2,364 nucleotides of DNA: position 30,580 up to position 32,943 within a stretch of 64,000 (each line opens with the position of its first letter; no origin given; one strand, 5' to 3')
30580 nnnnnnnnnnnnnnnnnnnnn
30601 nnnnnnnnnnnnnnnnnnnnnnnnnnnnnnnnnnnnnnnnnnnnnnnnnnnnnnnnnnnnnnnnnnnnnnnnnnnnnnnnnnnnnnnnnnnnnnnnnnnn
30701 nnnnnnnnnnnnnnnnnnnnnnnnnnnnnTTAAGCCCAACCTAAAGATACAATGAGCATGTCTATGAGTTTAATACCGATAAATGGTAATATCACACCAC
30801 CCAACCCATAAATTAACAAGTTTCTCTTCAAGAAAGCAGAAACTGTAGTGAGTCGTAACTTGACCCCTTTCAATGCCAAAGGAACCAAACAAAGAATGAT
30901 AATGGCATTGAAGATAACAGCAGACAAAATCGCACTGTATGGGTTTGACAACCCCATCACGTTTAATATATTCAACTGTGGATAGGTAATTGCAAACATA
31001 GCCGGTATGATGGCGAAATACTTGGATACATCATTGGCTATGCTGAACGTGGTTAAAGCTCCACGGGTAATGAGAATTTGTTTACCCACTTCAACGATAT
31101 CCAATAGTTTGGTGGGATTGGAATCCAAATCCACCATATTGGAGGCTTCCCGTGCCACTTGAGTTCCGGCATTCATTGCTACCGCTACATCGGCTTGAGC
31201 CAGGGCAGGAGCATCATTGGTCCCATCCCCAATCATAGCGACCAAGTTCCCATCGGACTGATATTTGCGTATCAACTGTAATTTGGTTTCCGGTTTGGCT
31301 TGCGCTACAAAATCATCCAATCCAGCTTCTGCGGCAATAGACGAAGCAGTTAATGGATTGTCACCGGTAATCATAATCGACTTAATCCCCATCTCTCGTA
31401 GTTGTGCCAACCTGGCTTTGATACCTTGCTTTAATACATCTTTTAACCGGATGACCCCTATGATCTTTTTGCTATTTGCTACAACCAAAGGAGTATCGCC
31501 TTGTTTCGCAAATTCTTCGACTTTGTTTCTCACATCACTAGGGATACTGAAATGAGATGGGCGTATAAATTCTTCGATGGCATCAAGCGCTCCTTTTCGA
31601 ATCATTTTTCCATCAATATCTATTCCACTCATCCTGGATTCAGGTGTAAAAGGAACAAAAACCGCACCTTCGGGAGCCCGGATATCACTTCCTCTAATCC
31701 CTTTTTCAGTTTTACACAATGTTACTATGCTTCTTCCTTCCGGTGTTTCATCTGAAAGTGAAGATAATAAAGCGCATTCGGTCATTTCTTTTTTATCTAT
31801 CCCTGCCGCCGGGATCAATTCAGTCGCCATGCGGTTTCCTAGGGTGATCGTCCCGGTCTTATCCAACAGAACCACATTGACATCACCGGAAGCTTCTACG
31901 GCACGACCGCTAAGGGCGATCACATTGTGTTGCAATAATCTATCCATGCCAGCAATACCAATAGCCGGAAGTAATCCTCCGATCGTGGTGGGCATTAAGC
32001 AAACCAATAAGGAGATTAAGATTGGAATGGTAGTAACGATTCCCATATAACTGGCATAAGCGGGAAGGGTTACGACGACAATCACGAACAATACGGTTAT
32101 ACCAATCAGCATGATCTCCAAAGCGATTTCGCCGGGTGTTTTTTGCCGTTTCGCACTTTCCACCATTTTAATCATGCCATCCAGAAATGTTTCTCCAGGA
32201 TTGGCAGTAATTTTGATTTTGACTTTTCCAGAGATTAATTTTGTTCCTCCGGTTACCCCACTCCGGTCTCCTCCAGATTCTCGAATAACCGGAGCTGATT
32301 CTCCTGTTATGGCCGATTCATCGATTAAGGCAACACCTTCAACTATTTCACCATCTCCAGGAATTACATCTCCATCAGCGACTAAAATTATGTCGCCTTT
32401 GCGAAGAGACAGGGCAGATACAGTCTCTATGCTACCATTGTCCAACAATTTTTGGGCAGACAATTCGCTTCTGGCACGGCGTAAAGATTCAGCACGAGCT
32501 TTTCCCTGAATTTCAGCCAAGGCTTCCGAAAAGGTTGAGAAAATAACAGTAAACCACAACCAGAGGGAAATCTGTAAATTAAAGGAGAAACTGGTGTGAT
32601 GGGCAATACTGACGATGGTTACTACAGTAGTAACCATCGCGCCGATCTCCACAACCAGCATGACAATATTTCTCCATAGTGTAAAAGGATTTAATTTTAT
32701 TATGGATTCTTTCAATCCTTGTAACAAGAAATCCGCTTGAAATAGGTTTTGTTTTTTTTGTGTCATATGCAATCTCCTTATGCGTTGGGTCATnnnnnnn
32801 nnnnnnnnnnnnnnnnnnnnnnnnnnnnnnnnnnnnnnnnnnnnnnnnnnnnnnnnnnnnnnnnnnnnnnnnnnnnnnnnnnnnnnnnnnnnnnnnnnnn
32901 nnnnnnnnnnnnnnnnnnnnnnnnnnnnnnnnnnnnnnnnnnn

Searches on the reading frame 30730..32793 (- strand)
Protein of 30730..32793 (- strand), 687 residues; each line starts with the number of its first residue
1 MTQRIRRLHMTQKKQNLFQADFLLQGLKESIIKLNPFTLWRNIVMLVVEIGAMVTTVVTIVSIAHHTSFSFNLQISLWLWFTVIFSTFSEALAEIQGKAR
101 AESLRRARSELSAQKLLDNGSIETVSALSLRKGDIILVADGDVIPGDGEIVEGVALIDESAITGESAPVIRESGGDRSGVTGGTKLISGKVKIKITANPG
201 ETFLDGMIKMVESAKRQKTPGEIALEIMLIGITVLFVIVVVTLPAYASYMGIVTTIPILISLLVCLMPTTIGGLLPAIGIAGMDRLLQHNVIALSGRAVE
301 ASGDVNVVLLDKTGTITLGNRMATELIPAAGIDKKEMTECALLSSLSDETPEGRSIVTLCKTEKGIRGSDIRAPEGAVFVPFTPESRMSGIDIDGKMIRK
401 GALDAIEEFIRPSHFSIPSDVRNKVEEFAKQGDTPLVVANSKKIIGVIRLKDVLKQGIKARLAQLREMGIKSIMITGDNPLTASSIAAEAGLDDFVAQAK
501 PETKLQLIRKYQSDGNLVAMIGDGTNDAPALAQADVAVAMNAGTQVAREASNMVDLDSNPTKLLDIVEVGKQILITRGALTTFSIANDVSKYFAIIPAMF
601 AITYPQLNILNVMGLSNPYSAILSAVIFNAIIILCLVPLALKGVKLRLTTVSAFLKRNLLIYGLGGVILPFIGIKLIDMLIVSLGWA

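Call 52: search_protein_families(library=pfam, proteins=[window:30730-32793:-], max_evalue=0.00001)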
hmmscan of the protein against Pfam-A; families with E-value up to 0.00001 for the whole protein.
window:30730-32793:- (687 aa): 3 families
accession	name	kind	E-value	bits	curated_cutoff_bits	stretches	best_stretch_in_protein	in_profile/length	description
PF00122.25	E1-E2_ATPase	-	3.4e-30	105.3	28.1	1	115-288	8-180/181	E1-E2 ATPase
PF00702.32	Hydrolase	-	2.5e-29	103.5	26.4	1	306-535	2-191/191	haloacid dehalogenase-like hydrolase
PF08282.18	Hydrolase_3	-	6.9e-06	26.4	20.9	0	505-554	193-242/255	haloacid dehalogenase-like hydrolase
